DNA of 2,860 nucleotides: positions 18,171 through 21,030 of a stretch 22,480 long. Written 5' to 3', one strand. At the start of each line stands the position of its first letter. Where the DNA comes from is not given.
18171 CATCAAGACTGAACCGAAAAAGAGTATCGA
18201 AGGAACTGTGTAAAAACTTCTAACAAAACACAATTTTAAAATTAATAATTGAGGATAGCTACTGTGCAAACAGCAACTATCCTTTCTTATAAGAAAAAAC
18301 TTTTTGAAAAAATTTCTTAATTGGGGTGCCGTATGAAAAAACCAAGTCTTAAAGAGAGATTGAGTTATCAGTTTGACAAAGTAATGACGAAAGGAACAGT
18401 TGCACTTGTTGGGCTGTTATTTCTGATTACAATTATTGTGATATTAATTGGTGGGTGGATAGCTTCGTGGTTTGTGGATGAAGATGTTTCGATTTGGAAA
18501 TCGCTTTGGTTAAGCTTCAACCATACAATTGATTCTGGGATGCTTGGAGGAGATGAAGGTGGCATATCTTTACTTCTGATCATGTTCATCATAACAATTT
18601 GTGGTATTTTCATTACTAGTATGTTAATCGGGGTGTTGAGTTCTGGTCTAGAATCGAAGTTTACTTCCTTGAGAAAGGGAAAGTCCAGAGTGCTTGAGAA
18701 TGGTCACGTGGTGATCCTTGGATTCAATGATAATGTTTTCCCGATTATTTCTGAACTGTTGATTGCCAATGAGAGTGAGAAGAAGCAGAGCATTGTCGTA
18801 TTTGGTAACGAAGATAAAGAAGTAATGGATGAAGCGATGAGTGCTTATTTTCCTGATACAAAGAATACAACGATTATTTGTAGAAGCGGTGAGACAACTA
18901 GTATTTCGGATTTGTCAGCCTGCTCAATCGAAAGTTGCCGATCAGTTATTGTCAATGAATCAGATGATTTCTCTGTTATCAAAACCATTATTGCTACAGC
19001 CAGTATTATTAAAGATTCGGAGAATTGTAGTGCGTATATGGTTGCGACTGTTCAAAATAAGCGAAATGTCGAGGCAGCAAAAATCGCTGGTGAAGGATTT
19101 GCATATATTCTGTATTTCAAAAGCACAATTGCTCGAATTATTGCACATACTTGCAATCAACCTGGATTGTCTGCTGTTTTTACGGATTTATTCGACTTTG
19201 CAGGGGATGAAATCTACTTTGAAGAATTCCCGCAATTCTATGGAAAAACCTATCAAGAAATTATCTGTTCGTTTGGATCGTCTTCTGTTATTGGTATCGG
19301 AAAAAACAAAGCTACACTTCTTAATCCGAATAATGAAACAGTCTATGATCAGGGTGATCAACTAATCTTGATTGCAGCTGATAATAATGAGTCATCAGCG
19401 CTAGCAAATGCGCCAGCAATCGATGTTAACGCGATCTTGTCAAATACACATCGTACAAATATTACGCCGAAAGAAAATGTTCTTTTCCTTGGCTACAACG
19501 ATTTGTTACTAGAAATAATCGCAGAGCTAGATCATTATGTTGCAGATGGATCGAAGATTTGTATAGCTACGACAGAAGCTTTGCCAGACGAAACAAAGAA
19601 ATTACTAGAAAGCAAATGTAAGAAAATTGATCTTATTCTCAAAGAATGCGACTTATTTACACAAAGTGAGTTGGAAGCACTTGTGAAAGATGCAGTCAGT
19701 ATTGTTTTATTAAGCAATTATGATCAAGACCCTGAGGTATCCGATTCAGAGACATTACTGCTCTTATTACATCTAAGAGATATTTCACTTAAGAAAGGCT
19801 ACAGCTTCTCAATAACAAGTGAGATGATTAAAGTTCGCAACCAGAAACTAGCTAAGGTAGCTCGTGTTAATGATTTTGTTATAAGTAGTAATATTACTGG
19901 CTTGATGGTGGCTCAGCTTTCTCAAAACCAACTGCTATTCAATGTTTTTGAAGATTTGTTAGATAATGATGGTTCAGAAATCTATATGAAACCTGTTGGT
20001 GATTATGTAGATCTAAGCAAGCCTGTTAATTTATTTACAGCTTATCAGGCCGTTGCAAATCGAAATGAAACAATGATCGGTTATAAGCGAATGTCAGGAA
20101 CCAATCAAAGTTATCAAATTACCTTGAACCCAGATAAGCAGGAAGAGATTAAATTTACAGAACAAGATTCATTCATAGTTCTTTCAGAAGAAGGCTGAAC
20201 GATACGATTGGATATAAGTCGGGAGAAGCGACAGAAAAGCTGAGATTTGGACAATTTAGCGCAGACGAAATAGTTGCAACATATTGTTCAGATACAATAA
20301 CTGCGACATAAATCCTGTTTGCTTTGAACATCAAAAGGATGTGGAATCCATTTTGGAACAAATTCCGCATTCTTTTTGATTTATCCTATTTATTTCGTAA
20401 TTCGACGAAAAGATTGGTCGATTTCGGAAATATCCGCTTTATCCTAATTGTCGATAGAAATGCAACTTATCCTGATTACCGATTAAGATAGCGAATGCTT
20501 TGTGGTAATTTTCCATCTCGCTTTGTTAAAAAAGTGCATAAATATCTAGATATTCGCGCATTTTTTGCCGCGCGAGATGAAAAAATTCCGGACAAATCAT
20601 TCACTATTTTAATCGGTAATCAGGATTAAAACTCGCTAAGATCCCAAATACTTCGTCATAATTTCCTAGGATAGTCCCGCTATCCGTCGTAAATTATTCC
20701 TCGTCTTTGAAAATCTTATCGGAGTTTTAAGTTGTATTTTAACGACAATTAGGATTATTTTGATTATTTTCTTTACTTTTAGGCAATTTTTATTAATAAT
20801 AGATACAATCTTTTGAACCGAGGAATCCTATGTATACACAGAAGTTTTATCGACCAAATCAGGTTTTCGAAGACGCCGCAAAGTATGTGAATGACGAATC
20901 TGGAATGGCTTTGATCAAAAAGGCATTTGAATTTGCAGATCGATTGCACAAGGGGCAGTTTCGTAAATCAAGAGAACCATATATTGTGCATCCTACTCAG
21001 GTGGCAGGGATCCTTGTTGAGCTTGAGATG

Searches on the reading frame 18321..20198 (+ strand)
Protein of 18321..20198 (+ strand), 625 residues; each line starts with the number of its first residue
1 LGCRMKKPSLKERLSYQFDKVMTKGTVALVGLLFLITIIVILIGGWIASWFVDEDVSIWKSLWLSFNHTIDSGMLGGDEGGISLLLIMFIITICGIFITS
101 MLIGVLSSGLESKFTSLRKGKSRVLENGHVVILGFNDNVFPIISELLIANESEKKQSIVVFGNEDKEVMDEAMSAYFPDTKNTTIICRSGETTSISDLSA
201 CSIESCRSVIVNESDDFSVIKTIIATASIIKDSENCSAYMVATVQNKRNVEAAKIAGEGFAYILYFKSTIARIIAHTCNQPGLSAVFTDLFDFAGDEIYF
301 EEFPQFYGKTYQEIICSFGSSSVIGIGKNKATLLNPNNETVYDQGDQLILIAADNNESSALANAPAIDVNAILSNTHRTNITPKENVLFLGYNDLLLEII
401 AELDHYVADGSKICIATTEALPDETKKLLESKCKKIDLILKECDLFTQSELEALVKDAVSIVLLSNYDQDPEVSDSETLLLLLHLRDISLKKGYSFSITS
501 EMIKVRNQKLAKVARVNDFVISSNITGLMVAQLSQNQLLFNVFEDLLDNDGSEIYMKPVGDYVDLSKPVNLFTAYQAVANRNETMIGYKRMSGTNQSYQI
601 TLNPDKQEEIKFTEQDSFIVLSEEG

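Call 8: search_protein_families(library=ncbifam, proteins=[window:18321-20198:+])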
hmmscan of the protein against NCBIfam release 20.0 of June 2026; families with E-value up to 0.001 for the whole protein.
window:18321-20198:+ (625 aa): 0 families

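Call 24: search_protein_families(library=pfam, proteins=[window:18321-20198:+], max_evalue=0.01)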
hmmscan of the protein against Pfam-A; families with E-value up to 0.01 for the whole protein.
window:18321-20198:+ (625 aa): 3 families
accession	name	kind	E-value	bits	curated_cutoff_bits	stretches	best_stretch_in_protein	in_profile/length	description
PF06241.17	Castor_Poll_mid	-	4.3e-27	94.6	26.7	1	269-359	3-95/104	Castor and Pollux, part of voltage-gated ion channel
PF22614.2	Slo-like_RCK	-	8.3e-08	32.3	24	1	127-215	3-88/119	Calcium-activated potassium channel slowpoke-like RCK domain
PF07264.17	EI24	-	0.0091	16.6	32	0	22-114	10-98/199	Sulfate transporter CysZ/Etoposide-induced protein 2.4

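Call 65: find_homologous_proteins(query=window:18321-20198:+, max_evalue=1e-20)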
Query window:18321-20198:+ (625 aa): 921 proteins with E <= 1e-20 among 8000 candidates; the best 120 are listed.
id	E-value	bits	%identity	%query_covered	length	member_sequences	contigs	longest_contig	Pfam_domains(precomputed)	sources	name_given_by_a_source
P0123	0.0e+0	1356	100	99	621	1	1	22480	PF22614.3,PF06241.18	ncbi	-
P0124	6.7e-204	697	52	99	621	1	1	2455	PF22614.3,PF02254.25,PF06241.18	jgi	jgi:Trk K+ transport system NAD-binding subunit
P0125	1.9e-197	676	51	99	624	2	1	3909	PF22614.3,PF06241.18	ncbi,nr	ncbi:MAG TPA: hypothetical protein VHQ24_08715 [Lachnospiraceae bacterium]|nr:hypothetical protein [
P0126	2.4e-194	666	52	99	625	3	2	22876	PF22614.3,PF06241.18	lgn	-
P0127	7.6e-191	654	50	99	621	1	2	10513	PF22614.3,PF02254.25,PF06241.18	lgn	-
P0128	1.3e-188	647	50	99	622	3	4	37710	PF22614.3,PF06241.18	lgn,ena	-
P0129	8.2e-188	644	50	99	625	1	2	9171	PF22614.3,PF06241.18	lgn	-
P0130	5.5e-187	641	50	100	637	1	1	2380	PF22614.3,PF06241.18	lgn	-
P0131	1.3e-183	630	49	99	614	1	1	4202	PF22614.3,PF06241.18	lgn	-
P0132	1.4e-172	594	46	99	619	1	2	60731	PF22614.3,PF06241.18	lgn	-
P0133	2.0e-170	587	47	99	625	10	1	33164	PF22614.3,PF06241.18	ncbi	ncbi:MAG: hypothetical protein RSE43_06835 [Oscillospiraceae bacterium]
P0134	6.9e-169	582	47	99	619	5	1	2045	PF02080.27,PF06241.18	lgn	-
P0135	1.1e-167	578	46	99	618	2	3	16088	PF22614.3,PF06241.18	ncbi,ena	-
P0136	2.0e-167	577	46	99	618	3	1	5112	PF22614.3,PF06241.18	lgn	-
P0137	2.5e-167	576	46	99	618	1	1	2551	PF22614.3,PF06241.18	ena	-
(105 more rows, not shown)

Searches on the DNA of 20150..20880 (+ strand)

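Call 36: search_rna_families(source=window, start=20150, end=20880, threshold=evalue, max_evalue=5)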
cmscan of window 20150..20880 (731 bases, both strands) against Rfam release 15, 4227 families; matches with E-value up to 5: 6.
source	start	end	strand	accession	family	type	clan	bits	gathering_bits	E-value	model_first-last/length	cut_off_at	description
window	20467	20627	-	RF04174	MIR4208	Gene; miRNA;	-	37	140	0.00066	1-191/191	no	MIR4208 microRNA precursor family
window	20479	20616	+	RF04205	MIR2606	Gene; miRNA;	-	24.3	139.7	0.4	1-165/165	no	MIR2606 microRNA precursor family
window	20493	20604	+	RF03621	MIR4245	Gene; miRNA;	-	19.4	74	1.3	1-128/128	no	MIR4245 microRNA precursor family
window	20669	20730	-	RF01705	Flavo-1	Gene; sRNA;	-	15.1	42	3.8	1-76/76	no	Flavo-1 RNA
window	20490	20563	-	RF00125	IS128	Gene; sRNA;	-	13.9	80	3.7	122-198/209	no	IS128 RNA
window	20368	20415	-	RF02842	RefA1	Gene; sRNA;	-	13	94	4.4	1-222/222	no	Enterococcus sRNA A1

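Call 40: search_dna_similar(query=window:20430-20765:+, collection=plasmids, mode=distant, max_evalue=1, max_rows=15)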
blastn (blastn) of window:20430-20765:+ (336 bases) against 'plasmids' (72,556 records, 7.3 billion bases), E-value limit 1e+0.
Records with a match: 2; places in all: 2; records where one place covers at least 80% of the query: 0.
Best place of each record, by identity: 80-90% 2.
By first word of the organism name: Bacillus 2.
By predicted mobility (MOB-suite, as given by PLSDB): non-mobilizable 2.
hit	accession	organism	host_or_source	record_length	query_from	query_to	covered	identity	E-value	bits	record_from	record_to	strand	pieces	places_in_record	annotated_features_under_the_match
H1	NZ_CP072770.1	Bacillus cereus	mixed culture,Bee Honey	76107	93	126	10%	88.2%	9e-2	45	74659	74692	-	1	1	PLP-dependent aminotransferase family protein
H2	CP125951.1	Bacillus sp. BTAI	cell culture,Soil environment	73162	93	126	10%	88.2%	9e-2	45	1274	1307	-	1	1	record has no annotation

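Call 41: search_dna_similar(query=window:20430-20765:+, collection=phages, mode=distant, max_evalue=1, max_rows=15)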
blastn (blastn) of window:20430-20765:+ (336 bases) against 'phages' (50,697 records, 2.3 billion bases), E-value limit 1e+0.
No match.
